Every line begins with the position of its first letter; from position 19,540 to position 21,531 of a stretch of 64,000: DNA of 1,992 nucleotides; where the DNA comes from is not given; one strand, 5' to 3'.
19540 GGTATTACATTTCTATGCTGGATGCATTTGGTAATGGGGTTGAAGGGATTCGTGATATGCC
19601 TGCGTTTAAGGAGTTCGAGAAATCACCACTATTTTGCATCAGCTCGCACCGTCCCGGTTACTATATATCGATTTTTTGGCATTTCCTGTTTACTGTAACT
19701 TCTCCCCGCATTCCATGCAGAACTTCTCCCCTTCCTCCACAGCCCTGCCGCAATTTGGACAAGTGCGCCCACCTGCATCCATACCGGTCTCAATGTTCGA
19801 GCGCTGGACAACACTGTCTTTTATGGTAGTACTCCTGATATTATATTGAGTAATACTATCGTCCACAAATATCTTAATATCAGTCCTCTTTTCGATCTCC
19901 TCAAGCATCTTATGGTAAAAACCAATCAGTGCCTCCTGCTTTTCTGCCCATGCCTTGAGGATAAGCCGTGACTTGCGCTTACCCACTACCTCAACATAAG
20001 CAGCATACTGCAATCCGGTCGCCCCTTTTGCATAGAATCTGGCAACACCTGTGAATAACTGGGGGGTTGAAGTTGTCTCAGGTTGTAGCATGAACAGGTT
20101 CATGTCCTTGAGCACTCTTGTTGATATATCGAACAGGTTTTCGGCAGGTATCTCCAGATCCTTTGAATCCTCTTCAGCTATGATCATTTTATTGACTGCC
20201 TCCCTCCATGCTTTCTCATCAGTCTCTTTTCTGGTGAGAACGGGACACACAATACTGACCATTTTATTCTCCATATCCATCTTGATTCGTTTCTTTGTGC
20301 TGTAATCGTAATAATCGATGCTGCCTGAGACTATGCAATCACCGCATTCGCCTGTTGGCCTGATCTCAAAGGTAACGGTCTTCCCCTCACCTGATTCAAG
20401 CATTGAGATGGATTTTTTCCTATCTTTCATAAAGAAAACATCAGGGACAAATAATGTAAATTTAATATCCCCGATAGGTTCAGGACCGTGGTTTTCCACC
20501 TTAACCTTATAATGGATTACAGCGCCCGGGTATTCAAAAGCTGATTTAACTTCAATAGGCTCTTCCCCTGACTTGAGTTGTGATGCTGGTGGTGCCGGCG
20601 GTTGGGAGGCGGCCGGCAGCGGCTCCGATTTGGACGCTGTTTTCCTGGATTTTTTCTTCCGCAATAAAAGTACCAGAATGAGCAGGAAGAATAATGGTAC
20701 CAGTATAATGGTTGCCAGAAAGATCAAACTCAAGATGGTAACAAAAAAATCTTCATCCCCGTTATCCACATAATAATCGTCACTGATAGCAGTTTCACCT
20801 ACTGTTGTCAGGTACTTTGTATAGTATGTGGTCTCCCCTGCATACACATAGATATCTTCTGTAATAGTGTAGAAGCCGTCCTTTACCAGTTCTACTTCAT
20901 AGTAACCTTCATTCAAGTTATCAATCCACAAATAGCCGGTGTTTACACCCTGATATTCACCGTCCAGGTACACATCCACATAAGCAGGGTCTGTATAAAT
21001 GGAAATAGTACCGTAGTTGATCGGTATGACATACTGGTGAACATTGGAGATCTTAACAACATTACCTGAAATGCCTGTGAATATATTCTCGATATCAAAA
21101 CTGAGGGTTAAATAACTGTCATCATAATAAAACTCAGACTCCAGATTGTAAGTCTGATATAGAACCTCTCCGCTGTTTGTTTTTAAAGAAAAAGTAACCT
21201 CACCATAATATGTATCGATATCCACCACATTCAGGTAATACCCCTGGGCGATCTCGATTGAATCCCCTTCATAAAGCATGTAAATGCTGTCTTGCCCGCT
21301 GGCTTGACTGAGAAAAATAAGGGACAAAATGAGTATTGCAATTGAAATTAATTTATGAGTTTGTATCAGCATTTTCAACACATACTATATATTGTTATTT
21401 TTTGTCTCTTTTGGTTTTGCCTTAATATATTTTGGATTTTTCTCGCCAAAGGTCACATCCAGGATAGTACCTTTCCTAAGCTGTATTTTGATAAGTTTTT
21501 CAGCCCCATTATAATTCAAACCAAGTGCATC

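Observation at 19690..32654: Cluster of five paralogous genes sharing a C-terminal zinc-ribbon module grafted onto unrelated N-terminal sensor-like domains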

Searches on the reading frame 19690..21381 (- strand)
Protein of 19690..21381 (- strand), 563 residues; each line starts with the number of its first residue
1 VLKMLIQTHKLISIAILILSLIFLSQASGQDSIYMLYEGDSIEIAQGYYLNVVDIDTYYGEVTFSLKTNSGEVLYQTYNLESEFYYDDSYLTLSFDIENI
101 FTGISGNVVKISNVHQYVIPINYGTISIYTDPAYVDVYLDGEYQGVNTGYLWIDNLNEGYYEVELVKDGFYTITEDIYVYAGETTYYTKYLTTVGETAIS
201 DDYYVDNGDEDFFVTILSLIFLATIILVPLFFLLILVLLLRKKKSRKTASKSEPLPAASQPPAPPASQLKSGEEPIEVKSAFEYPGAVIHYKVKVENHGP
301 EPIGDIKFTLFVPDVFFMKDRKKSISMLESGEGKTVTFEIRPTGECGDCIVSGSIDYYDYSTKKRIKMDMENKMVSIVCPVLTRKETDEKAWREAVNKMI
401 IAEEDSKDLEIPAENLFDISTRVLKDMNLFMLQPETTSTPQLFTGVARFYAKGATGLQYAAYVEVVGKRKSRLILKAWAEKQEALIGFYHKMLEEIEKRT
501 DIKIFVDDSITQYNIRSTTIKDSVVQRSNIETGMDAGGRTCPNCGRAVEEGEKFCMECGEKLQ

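Call 3: search_protein_families(library=pfam, proteins=[window:19690-21381:-], max_evalue=0.01)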
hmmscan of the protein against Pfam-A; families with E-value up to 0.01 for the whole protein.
window:19690-21381:- (563 aa): 9 families
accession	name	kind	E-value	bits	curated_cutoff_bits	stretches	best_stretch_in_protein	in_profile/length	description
PF08308.17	PEGA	-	1.3e-08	35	20.8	1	124-191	2-67/71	PEGA domain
PF13240.11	Zn_Ribbon_1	-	9e-07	28.9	25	1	541-562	2-23/23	zinc-ribbon domain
PF13248.11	Zn_ribbon_3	-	3.9e-05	23.4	27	1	539-562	3-26/26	zinc-ribbon domain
PF24460.1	DUF7575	-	8.8e-05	22.2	28.5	1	537-562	2-27/28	Domain of unknown function (DUF7575)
PF07752.16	S-layer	-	0.00014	21.5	30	1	30-116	108-204/259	S-layer protein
PF12773.13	DZR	-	0.00017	22.1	27.3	1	541-563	1-23/45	Double zinc ribbon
PF07705.17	CARDB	-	0.00055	20.5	22.7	1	284-352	16-80/101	CARDB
PF17032.10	Zn_ribbon_15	-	0.0023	19.1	28.9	1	538-559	52-73/73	zinc-ribbon family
PF24463.1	DUF7577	-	0.0042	17.1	28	1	537-563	1-27/27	Domain of unknown function (DUF7577)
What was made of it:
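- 19690..21381 (-): Gene A (563 aa): signal peptide, S-layer-like/PEGA ectodomain, TM (res 222-240), Ig-like subdomain (20230-20556), platform subdomain (19882-20217), disordered linker with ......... (19765-19881), zinc ribbon (19693-19764). Pfam PEGA 35 bits, PF13240 28.9 bits, and CARDB 20.5 bits (below its 22.7 cut-off) (call 3).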

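Call 4: search_protein_families(library=ncbifam, proteins=[window:19690-21381:-], max_evalue=0.01)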
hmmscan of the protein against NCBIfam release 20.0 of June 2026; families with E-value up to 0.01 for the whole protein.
window:19690-21381:- (563 aa): 1 family
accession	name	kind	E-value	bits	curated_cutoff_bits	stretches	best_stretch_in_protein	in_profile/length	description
NF049953.1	ribbon_DG_selen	exception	0.001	19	130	1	510-559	119-168/172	zinc ribbon-containing (seleno)protein DG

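Call 42: find_encoding_contigs(protein=window:19690-21381:-, flank=10000, max_places=3)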
Protein window:19690-21381:- (563 aa): no gene with exactly this product is on record in the collection.
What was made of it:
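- Tried and rejected: Exact-match lookup of A: failed, presumably because of the choice of GTG start (call 42).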
